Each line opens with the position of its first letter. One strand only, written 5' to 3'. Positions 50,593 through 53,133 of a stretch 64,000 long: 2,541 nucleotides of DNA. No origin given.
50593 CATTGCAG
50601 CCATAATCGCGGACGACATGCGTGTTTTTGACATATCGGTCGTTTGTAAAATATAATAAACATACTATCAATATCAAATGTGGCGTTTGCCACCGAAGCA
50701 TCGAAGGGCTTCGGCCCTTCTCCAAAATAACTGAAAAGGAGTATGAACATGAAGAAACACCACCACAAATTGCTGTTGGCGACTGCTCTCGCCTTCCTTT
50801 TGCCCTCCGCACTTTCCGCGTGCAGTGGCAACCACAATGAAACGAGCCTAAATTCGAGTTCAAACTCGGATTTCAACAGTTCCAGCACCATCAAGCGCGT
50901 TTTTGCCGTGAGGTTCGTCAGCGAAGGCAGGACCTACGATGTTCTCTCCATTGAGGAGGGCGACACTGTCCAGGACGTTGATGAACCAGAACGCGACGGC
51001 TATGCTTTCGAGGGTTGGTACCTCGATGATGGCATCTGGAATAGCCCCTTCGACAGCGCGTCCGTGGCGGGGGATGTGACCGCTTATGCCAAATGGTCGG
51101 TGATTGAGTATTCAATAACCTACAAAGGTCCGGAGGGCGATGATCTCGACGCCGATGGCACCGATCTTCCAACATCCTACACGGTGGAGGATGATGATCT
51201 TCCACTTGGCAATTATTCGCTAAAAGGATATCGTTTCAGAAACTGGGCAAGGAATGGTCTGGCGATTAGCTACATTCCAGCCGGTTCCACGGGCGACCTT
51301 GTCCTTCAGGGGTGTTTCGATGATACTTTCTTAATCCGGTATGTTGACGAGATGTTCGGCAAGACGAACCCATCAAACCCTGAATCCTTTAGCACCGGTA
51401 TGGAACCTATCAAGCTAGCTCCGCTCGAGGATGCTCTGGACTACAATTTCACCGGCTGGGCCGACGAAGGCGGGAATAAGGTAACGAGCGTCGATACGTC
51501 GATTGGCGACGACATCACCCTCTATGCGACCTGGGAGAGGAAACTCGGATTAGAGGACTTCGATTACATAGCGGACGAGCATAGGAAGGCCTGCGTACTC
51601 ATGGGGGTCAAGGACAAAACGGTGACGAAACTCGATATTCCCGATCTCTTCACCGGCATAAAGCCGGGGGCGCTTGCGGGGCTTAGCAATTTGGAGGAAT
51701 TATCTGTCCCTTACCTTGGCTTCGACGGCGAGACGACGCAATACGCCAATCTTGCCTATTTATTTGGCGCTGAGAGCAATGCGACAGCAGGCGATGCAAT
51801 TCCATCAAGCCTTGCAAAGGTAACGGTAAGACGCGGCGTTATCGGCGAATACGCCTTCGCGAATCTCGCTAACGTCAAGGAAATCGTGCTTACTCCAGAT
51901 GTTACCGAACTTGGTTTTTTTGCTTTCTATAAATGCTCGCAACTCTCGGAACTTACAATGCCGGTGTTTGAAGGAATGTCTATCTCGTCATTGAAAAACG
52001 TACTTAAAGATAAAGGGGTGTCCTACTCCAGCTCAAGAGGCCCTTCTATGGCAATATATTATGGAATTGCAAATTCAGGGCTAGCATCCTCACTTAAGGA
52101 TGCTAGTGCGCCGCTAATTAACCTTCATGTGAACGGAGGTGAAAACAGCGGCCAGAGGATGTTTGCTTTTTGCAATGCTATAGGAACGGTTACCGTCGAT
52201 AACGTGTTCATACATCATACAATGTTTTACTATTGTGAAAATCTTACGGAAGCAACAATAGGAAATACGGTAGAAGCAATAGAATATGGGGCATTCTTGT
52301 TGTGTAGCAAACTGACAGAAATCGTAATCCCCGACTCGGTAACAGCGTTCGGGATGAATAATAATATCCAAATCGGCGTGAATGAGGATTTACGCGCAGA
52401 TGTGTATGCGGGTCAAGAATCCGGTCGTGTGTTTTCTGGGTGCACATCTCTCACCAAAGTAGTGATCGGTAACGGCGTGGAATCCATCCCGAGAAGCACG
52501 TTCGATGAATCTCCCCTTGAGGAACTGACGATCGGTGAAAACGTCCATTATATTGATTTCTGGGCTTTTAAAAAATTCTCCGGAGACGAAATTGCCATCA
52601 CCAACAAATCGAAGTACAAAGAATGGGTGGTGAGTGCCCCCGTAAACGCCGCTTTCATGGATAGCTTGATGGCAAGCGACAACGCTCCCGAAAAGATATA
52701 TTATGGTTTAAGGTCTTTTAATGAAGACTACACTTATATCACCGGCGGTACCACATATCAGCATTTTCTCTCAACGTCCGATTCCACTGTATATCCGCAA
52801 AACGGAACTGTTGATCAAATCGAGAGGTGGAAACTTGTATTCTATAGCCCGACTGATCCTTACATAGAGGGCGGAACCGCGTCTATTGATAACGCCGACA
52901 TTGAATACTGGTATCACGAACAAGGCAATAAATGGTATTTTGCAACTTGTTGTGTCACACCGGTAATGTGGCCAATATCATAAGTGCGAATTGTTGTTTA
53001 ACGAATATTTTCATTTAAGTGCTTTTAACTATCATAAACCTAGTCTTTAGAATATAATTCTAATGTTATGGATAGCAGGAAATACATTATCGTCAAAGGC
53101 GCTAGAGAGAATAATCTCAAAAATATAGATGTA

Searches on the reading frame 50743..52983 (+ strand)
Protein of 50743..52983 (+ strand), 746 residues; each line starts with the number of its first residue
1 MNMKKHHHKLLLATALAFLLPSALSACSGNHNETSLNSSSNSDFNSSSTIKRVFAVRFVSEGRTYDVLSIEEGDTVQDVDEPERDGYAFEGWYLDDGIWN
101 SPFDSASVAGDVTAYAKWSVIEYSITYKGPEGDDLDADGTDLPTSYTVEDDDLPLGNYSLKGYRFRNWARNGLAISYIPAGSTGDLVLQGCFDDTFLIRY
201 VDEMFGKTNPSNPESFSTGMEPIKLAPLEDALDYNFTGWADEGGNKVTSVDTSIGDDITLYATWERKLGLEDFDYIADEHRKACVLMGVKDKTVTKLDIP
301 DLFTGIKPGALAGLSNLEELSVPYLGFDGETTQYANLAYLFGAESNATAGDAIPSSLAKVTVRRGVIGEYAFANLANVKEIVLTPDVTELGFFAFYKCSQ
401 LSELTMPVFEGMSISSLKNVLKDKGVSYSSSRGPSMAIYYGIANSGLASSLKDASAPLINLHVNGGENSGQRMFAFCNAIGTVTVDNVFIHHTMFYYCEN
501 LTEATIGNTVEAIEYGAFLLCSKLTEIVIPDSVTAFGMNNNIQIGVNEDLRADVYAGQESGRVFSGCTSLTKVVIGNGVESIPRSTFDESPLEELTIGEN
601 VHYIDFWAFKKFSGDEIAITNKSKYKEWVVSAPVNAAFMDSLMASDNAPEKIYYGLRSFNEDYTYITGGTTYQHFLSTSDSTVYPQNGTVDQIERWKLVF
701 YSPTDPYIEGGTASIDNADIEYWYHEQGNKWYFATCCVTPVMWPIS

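Call 64: search_protein_families(library=pfam, proteins=[window:50743-52983:+], max_evalue=0.00001)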
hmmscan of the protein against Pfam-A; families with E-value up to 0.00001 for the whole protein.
window:50743-52983:+ (746 aa): 2 families
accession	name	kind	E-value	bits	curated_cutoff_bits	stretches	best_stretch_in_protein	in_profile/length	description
PF13306.12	LRR_5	-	6.5e-30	104.1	27.7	3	467-538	46-117/127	BspA type Leucine rich repeat region (6 copies)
PF09479.16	Flg_new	-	1.4e-16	60.8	27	1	54-117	1-65/65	Listeria-Bacteroides repeat domain (List_Bact_rpt)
